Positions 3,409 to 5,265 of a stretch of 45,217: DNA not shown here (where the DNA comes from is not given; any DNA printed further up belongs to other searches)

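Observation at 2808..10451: Radical-SAM/SPASM RiPP locus with GG-leader precursor, LuxR regulator, dedicated OM barrel and C39 ABC exporter - product class not assignable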

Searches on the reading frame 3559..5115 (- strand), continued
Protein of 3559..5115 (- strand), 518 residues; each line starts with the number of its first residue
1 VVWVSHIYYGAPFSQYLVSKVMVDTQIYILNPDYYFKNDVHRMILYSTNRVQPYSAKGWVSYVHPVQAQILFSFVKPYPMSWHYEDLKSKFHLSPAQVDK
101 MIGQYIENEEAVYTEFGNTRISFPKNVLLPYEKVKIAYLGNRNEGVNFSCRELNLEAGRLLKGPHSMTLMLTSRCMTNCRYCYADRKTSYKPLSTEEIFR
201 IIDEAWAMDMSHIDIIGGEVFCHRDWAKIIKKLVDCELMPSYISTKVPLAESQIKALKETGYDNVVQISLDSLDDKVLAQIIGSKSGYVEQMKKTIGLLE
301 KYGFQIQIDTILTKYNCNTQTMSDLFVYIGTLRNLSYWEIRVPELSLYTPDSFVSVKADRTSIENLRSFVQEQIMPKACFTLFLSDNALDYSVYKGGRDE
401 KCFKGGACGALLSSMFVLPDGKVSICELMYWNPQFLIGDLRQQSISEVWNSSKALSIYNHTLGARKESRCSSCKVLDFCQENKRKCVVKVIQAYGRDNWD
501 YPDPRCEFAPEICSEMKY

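Call 69: fold_search(model_id=the predicted structure, library=pdb)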
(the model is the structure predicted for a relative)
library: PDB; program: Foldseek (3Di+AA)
matches with E <= 10: 879; with E <= 0.001: 230
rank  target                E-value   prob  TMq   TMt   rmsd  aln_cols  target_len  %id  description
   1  1fep                  5.2e-20  1.00  0.50  0.56   8.7       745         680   13  FERRIC ENTEROBACTIN RECEPTOR (released 1999-01-13)
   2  5nc4                  2.5e-19  1.00  0.50  0.55   9.0       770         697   13  Crystal structure of the ferric enterobactin receptor (PfeA) in complex with protochelin from Pseudomonas aeruginosa (released 2018-03-21)
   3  6r1f                  2.9e-19  1.00  0.50  0.54   8.7       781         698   13  Crystal structure of the ferric enterobactin receptor mutant R480A from Pseudomonas aeruginosa (PfeA) in complex with en (released 2019-04-10)
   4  5mzs                  5.6e-19  1.00  0.50  0.53   8.7       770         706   13  Crystal structure of the ferric enterobactin receptor (PfeA) mutant (R480A_Q482A) from Pseudomonas aeruginosa (released 2018-02-14)
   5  5out                  6.4e-19  1.00  0.50  0.54   8.3       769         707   13  CRYSTAL STRUCTURE OF THE FERRIC ENTEROBACTIN RECEPTOR (PFEA) MUTANT (G324V) FROM PSEUDOMONAS AERUGINOSA (released 2018-09-05)
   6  5nc3                  9.3e-19  1.00  0.49  0.53   9.4       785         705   13  Crystal structure of the ferric enterobactin receptor (PfeA) from Pseudomonas aeruginosa in complex with the tris-catech (released 2018-03-21)
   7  6q5e                  1.1e-18  1.00  0.51  0.55   8.5       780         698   13  Crystal structure of the ferric enterobactin receptor from Pseudomonas aeruginosa (PfeA) in complex with enterobactin (released 2019-01-16)
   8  6i2j                  1.1e-18  1.00  0.51  0.55   9.1       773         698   14  Crystal structure of the ferric enterobactin receptor mutant (Q482A) from Pseudomonas aeruginosa (PfeA) in complex with  (released 2019-01-16)
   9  9a2z_MODEL_1_A        1.8e-18  1.00  0.48  0.49  12.0       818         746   13  Model of E. coli FepA by in-cell photo-crosslinking MS and deep learning (released 2023-02-24)
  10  5fp2_B                1.9e-18  1.00  0.48  0.67   9.7       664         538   12  Crystal structure of the siderophore receptor PirA from Pseudomonas aeruginosa (released 2015-12-09)
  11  5m9b                  2.5e-18  1.00  0.50  0.54   8.5       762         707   12  Crystal structure of the ferric enterobactin receptor (PfeA) from Pseudomonas aeruginosa (released 2018-02-21)
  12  5fr8_A                2.9e-18  1.00  0.47  0.50  10.1       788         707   12  Crystal structure of the siderophore receptor PirA from Acinetobacter baumannii (released 2016-05-11)
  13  8the_A                3.9e-18  1.00  0.57  0.61   7.5       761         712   12  Cryo-EM structure of Pseudomonas aeruginosa TonB-dependent transporter PhuR in complex with synthetic antibody and hem (released 2024-01-31)
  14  6e4v                  4.4e-18  1.00  0.50  0.56  10.0       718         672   12  The Crystal Structure of FhuE from E. coli in complex with its substrate Coprogen (released 2019-04-10)
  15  6i97_B                1.5e-17  1.00  0.52  0.53  10.5       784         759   12  Structure of the ferrioxamine B transporter FoxA from Pseudomonas aeruginosa in complex with ferrioxamine B and a C-te (released 2019-08-28)
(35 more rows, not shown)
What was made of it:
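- On TonB-dependent transporters, Oar-type with CarboxypepD_reg N-terminal extension: Foldseek E 5e-20 to FepA/PfeA (call 69).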

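Call 81: search_protein_families(library=pfam, proteins=[L096:6604-7749:+, L096:3454-4368:+, L096:669-2570:+, L088:6633-7769:+, L088:1549-3417:+, L003:8370-9593:+, L011:13601-14869:+, L011:11543-13363:+, L011:17169-18692:+], max_evalue=0.001)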
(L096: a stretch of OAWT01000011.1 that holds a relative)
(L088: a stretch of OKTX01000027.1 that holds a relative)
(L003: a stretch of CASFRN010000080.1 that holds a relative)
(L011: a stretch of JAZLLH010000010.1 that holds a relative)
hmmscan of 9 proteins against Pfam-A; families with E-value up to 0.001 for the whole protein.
L096:6604-7749:+ (381 aa): 0 families

L096:3454-4368:+ (304 aa): 0 families

L096:669-2570:+ (633 aa): 7 families
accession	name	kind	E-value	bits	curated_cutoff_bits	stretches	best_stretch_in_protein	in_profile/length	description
PF13424.12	TPR_12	-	1.1e-15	58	30.1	2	193-261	2-72/77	Tetratricopeptide repeat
PF00515.34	TPR_1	-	2.4e-14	52.9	27.8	1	196-225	3-32/34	Tetratricopeptide repeat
PF07719.23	TPR_2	-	2.9e-12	46.1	27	0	196-225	3-32/34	Tetratricopeptide repeat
PF13374.12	TPR_10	-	1.8e-07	31.4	27.5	0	237-265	5-33/42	Tetratricopeptide repeat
PF13181.12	TPR_8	-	2.7e-07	30.7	25.7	1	196-225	3-32/34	Tetratricopeptide repeat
PF17874.7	TPR_MalT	-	4e-06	26.8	45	1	195-307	41-153/336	MalT-like TPR region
PF13174.12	TPR_6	-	0.00036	21.4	26.3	0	116-143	2-29/33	Tetratricopeptide repeat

L088:6633-7769:+ (378 aa): 0 families

L088:1549-3417:+ (622 aa): 7 families
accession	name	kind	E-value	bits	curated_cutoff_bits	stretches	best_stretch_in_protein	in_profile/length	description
PF13424.12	TPR_12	-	1.5e-14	54.3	30.1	1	189-255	5-73/77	Tetratricopeptide repeat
PF07719.23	TPR_2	-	1e-11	44.5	27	0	190-220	4-34/34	Tetratricopeptide repeat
PF00515.34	TPR_1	-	4.7e-09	36.1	27.8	1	190-220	4-34/34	Tetratricopeptide repeat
PF13181.12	TPR_8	-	2.4e-07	30.8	25.7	0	193-220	7-34/34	Tetratricopeptide repeat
PF13374.12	TPR_10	-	4.3e-07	30.2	27.5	0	188-219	3-34/42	Tetratricopeptide repeat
PF17874.7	TPR_MalT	-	6.6e-07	29.3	45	1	119-259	13-154/336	MalT-like TPR region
PF14559.12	TPR_19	-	0.001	19.8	25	0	239-293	3-54/68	Tetratricopeptide repeat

L003:8370-9593:+ (407 aa): 1 family
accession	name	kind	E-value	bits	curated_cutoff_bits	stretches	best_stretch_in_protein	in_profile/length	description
PF16576.10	HlyD_D23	-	4.2e-06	26.6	30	1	101-359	15-192/214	Barrel-sandwich domain of CusB or HlyD membrane-fusion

L011:13601-14869:+ (422 aa): 2 families
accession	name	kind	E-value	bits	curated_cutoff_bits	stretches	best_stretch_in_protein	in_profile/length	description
PF13437.12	HlyD_3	-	1.6e-10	42.1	22.2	1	278-380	2-96/106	HlyD family secretion protein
PF16576.10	HlyD_D23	-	4.9e-06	26.4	30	0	270-344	103-174/214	Barrel-sandwich domain of CusB or HlyD membrane-fusion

L011:11543-13363:+ (606 aa): 0 families

L011:17169-18692:+ (507 aa): 2 families
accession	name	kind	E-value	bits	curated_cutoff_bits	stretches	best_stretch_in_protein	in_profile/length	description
PF00749.27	tRNA-synt_1c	-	3e-90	302.8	23.4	1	3-345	1-314/314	tRNA synthetases class I (E and Q), catalytic domain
PF19269.4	Anticodon_2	-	3.1e-32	112.3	23.6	1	375-500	12-141/141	Anticodon binding domain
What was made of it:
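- On HlyD-type membrane fusion proteins: Full-length MFPs of 407-422 aa occur only in distant loci (call 81).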

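Call 82: search_protein_families(library=ncbifam, proteins=[L003:9986-11488:+, L004:9944-11464:+, L007:750-2234:+, L011:9935-11530:+, L096:7908-9491:+, L088:7986-9494:+, L008:938-2431:+, L080:7917-9491:+], max_evalue=1e-25)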
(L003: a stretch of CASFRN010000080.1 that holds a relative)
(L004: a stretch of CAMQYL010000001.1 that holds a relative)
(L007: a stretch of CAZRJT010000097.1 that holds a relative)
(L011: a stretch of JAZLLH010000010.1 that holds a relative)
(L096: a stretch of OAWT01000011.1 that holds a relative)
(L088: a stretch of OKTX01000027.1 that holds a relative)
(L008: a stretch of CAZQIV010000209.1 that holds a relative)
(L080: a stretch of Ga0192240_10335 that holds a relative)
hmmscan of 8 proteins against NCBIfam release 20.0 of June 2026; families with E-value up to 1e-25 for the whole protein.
L003:9986-11488:+ (500 aa): 0 families

L004:9944-11464:+ (506 aa): 0 families

L007:750-2234:+ (494 aa): 0 families

L011:9935-11530:+ (531 aa): 0 families

L096:7908-9491:+ (527 aa): 0 families

L088:7986-9494:+ (502 aa): 1 family
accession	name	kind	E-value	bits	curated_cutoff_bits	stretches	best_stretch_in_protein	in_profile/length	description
TIGR03962.1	mycofact_rSAM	equivalog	6.4e-26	91.3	265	1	139-495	6-337/339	mycofactocin radical SAM maturase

L008:938-2431:+ (497 aa): 0 families

L080:7917-9491:+ (524 aa): 0 families
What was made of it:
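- On GG-Bacteroidales rSAM system (TIGR04148/04149/04150): Caveat: I could not confirm independently that the model is in release 20 (call 82 found no positive control).
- Even more distant Bacteroidales relatives of this rSAM reach no curated model (call 82).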

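Call 83: search_solved_structures(query=A2, max_evalue=0.00001)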
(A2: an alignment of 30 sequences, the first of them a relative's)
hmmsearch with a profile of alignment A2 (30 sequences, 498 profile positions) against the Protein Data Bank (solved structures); distinct sequences matched with E-value up to 0.00001: 13.
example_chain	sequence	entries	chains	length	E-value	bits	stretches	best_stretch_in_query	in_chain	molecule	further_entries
2fb2_A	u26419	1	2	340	2e-11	46.4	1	138-345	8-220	Molybdenum cofactor biosynthesis protein A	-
1tv7_A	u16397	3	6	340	3e-11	45.8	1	144-345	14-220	Molybdenum cofactor biosynthesis protein A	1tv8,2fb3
6c8v_A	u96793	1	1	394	2.2e-10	42.9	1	141-295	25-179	Coenzyme PQQ synthesis protein E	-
6efn_A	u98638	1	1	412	1.4e-09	40.3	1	143-298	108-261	Sporulation killing factor maturation protein SkfB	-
9dfn_A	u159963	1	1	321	1e-07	34.1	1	127-300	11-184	Radical SAM core domain-containing protein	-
9dfu_A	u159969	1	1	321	2.3e-07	33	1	127-300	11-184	Radical SAM core domain-containing protein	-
4k37_A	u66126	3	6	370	3.8e-07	32.3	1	244-466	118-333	Anaerobic sulfatase-maturating enzyme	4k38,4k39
4k36_A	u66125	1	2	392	4.4e-07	32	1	245-466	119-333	Anaerobic sulfatase-maturating enzyme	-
9dgw_A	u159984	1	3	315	8.4e-07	31.1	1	126-299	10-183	Radical SAM core domain-containing protein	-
9dfw_A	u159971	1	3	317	8.5e-07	31.1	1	126-299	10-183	Radical SAM core domain-containing protein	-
6b4c_A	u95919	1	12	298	2.7e-06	29.5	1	138-299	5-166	Viperin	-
5v1q_A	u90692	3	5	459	2.8e-06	29.4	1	111-472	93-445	Radical SAM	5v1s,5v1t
7n7i_A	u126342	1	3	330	2.9e-06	29.4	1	138-299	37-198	Viperin-like enzyme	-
